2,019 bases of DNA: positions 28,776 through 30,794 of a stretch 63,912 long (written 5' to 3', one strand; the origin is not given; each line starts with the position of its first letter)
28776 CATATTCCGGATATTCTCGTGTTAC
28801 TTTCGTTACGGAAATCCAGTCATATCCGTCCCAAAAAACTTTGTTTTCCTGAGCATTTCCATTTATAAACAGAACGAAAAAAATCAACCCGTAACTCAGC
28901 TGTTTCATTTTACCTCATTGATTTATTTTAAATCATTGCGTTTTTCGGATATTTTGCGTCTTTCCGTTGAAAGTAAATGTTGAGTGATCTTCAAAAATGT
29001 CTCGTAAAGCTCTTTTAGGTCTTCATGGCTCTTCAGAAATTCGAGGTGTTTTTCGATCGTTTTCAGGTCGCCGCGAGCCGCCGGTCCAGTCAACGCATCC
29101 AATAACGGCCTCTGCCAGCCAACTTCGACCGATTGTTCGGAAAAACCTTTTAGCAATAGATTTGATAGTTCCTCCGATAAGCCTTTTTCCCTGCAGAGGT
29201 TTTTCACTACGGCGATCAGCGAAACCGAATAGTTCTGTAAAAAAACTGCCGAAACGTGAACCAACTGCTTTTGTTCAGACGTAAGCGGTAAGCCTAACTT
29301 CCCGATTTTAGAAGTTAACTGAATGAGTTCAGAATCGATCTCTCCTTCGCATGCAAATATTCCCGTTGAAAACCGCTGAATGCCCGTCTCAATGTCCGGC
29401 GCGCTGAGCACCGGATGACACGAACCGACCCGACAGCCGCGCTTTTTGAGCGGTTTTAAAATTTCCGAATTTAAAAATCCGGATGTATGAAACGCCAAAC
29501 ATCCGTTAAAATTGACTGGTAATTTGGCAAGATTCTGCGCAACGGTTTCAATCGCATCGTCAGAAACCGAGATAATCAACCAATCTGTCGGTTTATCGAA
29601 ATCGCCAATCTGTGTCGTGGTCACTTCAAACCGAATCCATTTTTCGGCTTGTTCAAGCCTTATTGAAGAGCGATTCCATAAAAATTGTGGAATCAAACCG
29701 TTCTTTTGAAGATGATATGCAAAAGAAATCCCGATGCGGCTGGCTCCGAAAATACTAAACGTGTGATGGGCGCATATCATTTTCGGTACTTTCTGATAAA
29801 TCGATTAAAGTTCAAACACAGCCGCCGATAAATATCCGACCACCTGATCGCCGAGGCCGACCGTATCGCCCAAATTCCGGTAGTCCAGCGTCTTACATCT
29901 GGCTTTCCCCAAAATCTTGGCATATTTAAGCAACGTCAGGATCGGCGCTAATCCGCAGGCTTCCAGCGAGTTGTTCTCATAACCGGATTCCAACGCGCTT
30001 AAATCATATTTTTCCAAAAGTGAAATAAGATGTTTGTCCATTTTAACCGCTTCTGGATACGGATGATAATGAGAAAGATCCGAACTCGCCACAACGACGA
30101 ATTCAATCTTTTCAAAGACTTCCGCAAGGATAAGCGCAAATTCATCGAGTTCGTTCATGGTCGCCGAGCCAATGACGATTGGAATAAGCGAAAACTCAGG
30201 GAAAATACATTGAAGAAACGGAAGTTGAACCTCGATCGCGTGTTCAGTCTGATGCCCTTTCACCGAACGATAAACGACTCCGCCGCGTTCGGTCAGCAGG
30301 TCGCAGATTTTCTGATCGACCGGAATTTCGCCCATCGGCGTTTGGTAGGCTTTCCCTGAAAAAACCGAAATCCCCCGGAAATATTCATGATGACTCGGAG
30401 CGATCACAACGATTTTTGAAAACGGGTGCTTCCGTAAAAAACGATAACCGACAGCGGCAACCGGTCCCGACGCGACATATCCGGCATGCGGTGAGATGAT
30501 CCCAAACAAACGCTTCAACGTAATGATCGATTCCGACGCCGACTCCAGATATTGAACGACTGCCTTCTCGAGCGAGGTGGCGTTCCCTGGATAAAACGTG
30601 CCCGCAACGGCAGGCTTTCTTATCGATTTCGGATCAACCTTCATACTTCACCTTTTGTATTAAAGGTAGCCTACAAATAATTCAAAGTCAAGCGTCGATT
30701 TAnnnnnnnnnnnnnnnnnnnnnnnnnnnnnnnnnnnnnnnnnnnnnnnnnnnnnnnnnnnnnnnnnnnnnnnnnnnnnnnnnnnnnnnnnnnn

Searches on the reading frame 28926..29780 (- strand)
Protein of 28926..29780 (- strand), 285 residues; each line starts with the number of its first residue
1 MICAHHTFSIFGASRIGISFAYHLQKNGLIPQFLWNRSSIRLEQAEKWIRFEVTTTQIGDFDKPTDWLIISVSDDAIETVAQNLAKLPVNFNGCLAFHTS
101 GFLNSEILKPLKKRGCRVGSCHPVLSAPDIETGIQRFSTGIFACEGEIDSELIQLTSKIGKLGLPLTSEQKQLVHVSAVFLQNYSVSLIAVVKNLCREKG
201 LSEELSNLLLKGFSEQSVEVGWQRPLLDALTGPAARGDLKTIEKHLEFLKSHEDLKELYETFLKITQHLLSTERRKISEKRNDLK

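Call 62: search_protein_families(library=pfam, proteins=[window:28926-29780:-], max_evalue=0.00001)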
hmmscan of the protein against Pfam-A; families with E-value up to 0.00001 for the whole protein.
window:28926-29780:- (285 aa): 2 families
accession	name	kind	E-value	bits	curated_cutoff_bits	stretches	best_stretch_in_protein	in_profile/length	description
PF10728.14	DUF2520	-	2e-21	76.4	25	1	150-261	13-120/125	Domain of unknown function (DUF2520)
PF10727.15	Rossmann-like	-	4e-07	30.3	23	1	9-123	18-131/131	Rossmann-like domain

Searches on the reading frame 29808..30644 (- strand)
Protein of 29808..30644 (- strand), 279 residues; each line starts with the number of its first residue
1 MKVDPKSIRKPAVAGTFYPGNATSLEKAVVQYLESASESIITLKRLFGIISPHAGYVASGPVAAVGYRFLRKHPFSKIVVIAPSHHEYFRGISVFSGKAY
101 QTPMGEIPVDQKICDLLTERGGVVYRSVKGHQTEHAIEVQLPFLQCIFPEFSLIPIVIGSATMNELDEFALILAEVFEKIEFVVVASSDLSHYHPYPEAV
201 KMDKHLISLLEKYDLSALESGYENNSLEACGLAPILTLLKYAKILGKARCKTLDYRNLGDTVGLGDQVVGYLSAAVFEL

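Call 62: search_protein_families(library=pfam, proteins=[window:29808-30644:-], max_evalue=0.00001)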
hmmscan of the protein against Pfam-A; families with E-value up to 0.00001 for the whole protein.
window:29808-30644:- (279 aa): 1 family
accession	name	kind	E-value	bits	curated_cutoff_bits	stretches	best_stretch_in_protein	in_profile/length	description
PF01875.22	Memo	-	1.6e-61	208.4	27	1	10-274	1-268/269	Memo-like protein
